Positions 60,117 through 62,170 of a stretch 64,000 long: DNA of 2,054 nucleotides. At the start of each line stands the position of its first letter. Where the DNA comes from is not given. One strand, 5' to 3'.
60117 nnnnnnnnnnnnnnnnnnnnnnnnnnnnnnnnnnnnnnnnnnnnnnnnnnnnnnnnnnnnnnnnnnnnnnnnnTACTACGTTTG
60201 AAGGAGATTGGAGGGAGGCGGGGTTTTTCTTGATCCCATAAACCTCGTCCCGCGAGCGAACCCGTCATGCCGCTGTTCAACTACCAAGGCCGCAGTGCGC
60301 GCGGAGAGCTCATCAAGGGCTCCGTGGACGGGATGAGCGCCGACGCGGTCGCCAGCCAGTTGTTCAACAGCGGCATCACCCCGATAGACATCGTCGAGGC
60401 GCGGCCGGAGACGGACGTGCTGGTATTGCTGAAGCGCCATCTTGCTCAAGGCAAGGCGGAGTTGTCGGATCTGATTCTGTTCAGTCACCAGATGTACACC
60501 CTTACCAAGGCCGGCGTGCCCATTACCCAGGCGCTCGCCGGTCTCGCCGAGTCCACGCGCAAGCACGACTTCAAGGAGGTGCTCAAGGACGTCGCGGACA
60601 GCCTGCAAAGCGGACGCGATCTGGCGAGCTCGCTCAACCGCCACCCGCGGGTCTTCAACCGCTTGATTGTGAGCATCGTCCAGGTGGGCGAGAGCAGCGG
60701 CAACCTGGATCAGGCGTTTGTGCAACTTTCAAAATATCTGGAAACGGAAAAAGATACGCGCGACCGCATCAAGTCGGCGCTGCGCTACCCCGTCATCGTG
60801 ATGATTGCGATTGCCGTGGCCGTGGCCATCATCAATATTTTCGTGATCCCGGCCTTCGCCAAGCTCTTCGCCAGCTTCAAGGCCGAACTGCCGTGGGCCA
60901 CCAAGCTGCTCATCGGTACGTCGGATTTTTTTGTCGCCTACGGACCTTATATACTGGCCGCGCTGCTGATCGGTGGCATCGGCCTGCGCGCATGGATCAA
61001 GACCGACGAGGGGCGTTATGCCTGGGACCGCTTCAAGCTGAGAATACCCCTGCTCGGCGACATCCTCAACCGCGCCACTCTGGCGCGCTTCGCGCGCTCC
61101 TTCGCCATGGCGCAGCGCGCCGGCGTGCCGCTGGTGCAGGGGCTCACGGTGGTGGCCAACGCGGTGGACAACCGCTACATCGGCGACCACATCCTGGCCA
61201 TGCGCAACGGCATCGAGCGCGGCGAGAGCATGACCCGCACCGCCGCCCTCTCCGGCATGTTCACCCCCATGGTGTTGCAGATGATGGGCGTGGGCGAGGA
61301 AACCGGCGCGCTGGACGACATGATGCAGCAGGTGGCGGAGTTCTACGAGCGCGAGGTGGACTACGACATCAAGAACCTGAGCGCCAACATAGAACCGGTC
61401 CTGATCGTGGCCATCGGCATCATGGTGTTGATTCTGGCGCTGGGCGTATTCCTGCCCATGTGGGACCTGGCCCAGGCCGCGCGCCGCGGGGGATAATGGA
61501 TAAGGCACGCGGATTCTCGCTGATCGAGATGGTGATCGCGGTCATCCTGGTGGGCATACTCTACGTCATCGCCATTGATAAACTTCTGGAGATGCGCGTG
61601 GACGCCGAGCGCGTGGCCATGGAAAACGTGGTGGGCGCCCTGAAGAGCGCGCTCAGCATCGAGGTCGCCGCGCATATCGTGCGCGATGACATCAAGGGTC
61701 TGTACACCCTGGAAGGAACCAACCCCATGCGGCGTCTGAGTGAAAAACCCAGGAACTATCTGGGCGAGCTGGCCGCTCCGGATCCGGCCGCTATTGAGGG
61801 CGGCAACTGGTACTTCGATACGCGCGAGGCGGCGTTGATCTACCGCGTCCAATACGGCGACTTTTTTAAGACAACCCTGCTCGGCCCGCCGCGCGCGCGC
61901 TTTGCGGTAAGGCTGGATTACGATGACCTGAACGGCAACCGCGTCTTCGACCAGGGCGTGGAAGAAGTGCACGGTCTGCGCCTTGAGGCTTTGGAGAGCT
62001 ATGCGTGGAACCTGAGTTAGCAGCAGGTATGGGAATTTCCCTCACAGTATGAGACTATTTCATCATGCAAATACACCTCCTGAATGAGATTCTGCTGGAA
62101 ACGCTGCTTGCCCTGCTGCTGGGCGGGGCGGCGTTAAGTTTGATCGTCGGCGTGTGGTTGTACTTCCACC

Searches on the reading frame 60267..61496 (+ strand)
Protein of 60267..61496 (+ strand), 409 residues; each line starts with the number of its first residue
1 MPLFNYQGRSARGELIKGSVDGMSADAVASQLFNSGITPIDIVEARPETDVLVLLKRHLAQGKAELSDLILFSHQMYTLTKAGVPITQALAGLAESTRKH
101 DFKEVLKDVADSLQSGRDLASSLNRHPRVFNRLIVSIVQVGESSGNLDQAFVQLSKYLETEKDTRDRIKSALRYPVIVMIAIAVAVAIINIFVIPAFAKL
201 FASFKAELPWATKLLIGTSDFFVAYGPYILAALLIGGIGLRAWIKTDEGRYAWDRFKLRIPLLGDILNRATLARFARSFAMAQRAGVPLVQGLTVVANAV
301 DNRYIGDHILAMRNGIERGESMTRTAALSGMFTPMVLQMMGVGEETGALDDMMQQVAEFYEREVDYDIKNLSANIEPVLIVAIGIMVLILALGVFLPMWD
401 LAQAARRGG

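Call 4: search_protein_families(library=pfam, proteins=[window:60267-61496:+], max_evalue=0.01)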
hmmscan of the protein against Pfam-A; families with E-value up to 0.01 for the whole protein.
window:60267-61496:+ (409 aa): 2 families
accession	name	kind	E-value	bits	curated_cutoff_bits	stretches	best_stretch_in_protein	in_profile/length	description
PF00482.28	T2SSF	-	2.9e-59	198.9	25.2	2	72-195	1-125/125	Type II secretion system (T2SS), protein F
PF01554.23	MatE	-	0.003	17.7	24.9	1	165-232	65-132/161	MatE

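Call 5: search_protein_families(library=ncbifam, proteins=[window:60267-61496:+], max_evalue=0.01)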
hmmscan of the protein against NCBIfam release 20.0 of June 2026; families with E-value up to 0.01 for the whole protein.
window:60267-61496:+ (409 aa): 7 families
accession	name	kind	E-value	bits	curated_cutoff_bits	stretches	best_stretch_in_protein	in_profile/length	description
NF052607.1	T4PiliAsmPilCThrm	equivalog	2.7e-99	333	700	1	1-401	1-400/406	type IV pilus assembly protein PilC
TIGR02120.1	GspF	equivalog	6.2e-98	328.7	424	1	4-404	1-400/401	type II secretion system inner membrane protein GspF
NF052606.1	T4PiliAsmPilCMyx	equivalog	1.9e-82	277.3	700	1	2-404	20-417/419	type IV pilus assembly protein PilC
NF007861.0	PRK10573.1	equivalog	7.8e-81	272.2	401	1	3-404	6-397/401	protein transport protein HofC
NF047826.1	T3SSXpsF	equivalog_domain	5.9e-65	219.6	650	1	1-404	1-403/405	type II secretion system protein XpsF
NF041012.2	T4P_ComGB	equivalog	1.1e-38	133.4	240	1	71-401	5-330/332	competence type IV pilus assembly protein ComGB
NF046075.1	UpsF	equivalog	1.9e-05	23.6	400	1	59-180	303-423/484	membrane pilin protein UpsF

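Call 23: find_related_loci(query=window:60267-61496:+, collection=genome_contigs, flank=4000)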
Query window:60267-61496:+ (409 aa) in genome_contigs; peptide patterns used: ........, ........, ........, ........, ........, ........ (x = any residue, [..] = any of these).
58 stretches matched a pattern; 10 encode a relative of the query (tblastn E <= 1e-3); 10 distinct loci.
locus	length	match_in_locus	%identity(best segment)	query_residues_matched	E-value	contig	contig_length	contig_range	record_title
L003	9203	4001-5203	88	1-401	0e+0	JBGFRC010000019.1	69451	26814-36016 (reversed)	MAG: Pseudomonadota bacterium isolate BA1A108.2019.Bin.10 NODE_333_length_69451_cov_11.345074, whole genome shotgun sequ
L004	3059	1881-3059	87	1-393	0e+0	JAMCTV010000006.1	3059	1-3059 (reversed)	MAG: Gammaproteobacteria bacterium isolate FK_Sedi_A_Bin.151 NODE_93477_length_3059_cov_1.1013, whole genome shotgun seq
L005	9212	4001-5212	66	1-403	2e-179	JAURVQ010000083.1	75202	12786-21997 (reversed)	MAG: Gammaproteobacteria bacterium isolate E1_concoct.bin.78 E1_k141_116456, whole genome shotgun sequence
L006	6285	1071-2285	57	1-405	7e-158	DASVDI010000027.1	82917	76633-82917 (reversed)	MAG TPA_asm: Gammaproteobacteria bacterium isolate SMAG_U2029 k141_1260503, whole genome shotgun sequence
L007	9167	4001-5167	56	14-402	4e-144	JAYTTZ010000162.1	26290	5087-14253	MAG: Gammaproteobacteria bacterium isolate GFS_5469 GFS_5469_161, whole genome shotgun sequence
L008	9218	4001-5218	49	1-409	6e-142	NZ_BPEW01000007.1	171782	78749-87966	Shewanella sp. c952 sequence007, whole genome shotgun sequence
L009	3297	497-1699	53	1-401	3e-140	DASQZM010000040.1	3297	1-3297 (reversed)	MAG TPA_asm: Gammaproteobacteria bacterium isolate SMAG_U11092 k141_98541, whole genome shotgun sequence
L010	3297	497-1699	53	1-401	5e-136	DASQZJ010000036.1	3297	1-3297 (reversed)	MAG TPA_asm: Gammaproteobacteria bacterium isolate SMAG_U11089 k141_98621, whole genome shotgun sequence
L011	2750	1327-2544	47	4-409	3e-120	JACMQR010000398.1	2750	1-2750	MAG: Polaromonas sp. isolate LF-bin-444 FL-bin-444-contig-k141_2829955, whole genome shotgun sequence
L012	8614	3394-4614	31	1-404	3e-56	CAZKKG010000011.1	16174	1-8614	MAG TPA_asm: uncultured Candidatus Saccharibacteria bacterium isolate SRP178699_co1_415 genome assembly, contig: NODE_45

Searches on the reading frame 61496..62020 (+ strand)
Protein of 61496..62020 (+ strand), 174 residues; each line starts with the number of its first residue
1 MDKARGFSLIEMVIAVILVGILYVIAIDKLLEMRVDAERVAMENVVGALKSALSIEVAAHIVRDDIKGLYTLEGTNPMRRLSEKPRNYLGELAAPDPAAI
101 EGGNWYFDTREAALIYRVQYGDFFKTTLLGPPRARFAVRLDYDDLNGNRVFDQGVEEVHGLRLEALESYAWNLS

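Call 4: search_protein_families(library=pfam, proteins=[window:61496-62020:+], max_evalue=0.01)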
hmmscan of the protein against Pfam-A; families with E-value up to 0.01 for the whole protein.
window:61496-62020:+ (174 aa): 1 family
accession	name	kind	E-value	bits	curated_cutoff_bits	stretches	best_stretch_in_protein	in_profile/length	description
PF07963.17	N_methyl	-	6.1e-06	26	21.2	1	1-22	1-22/27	Prokaryotic N-terminal methylation motif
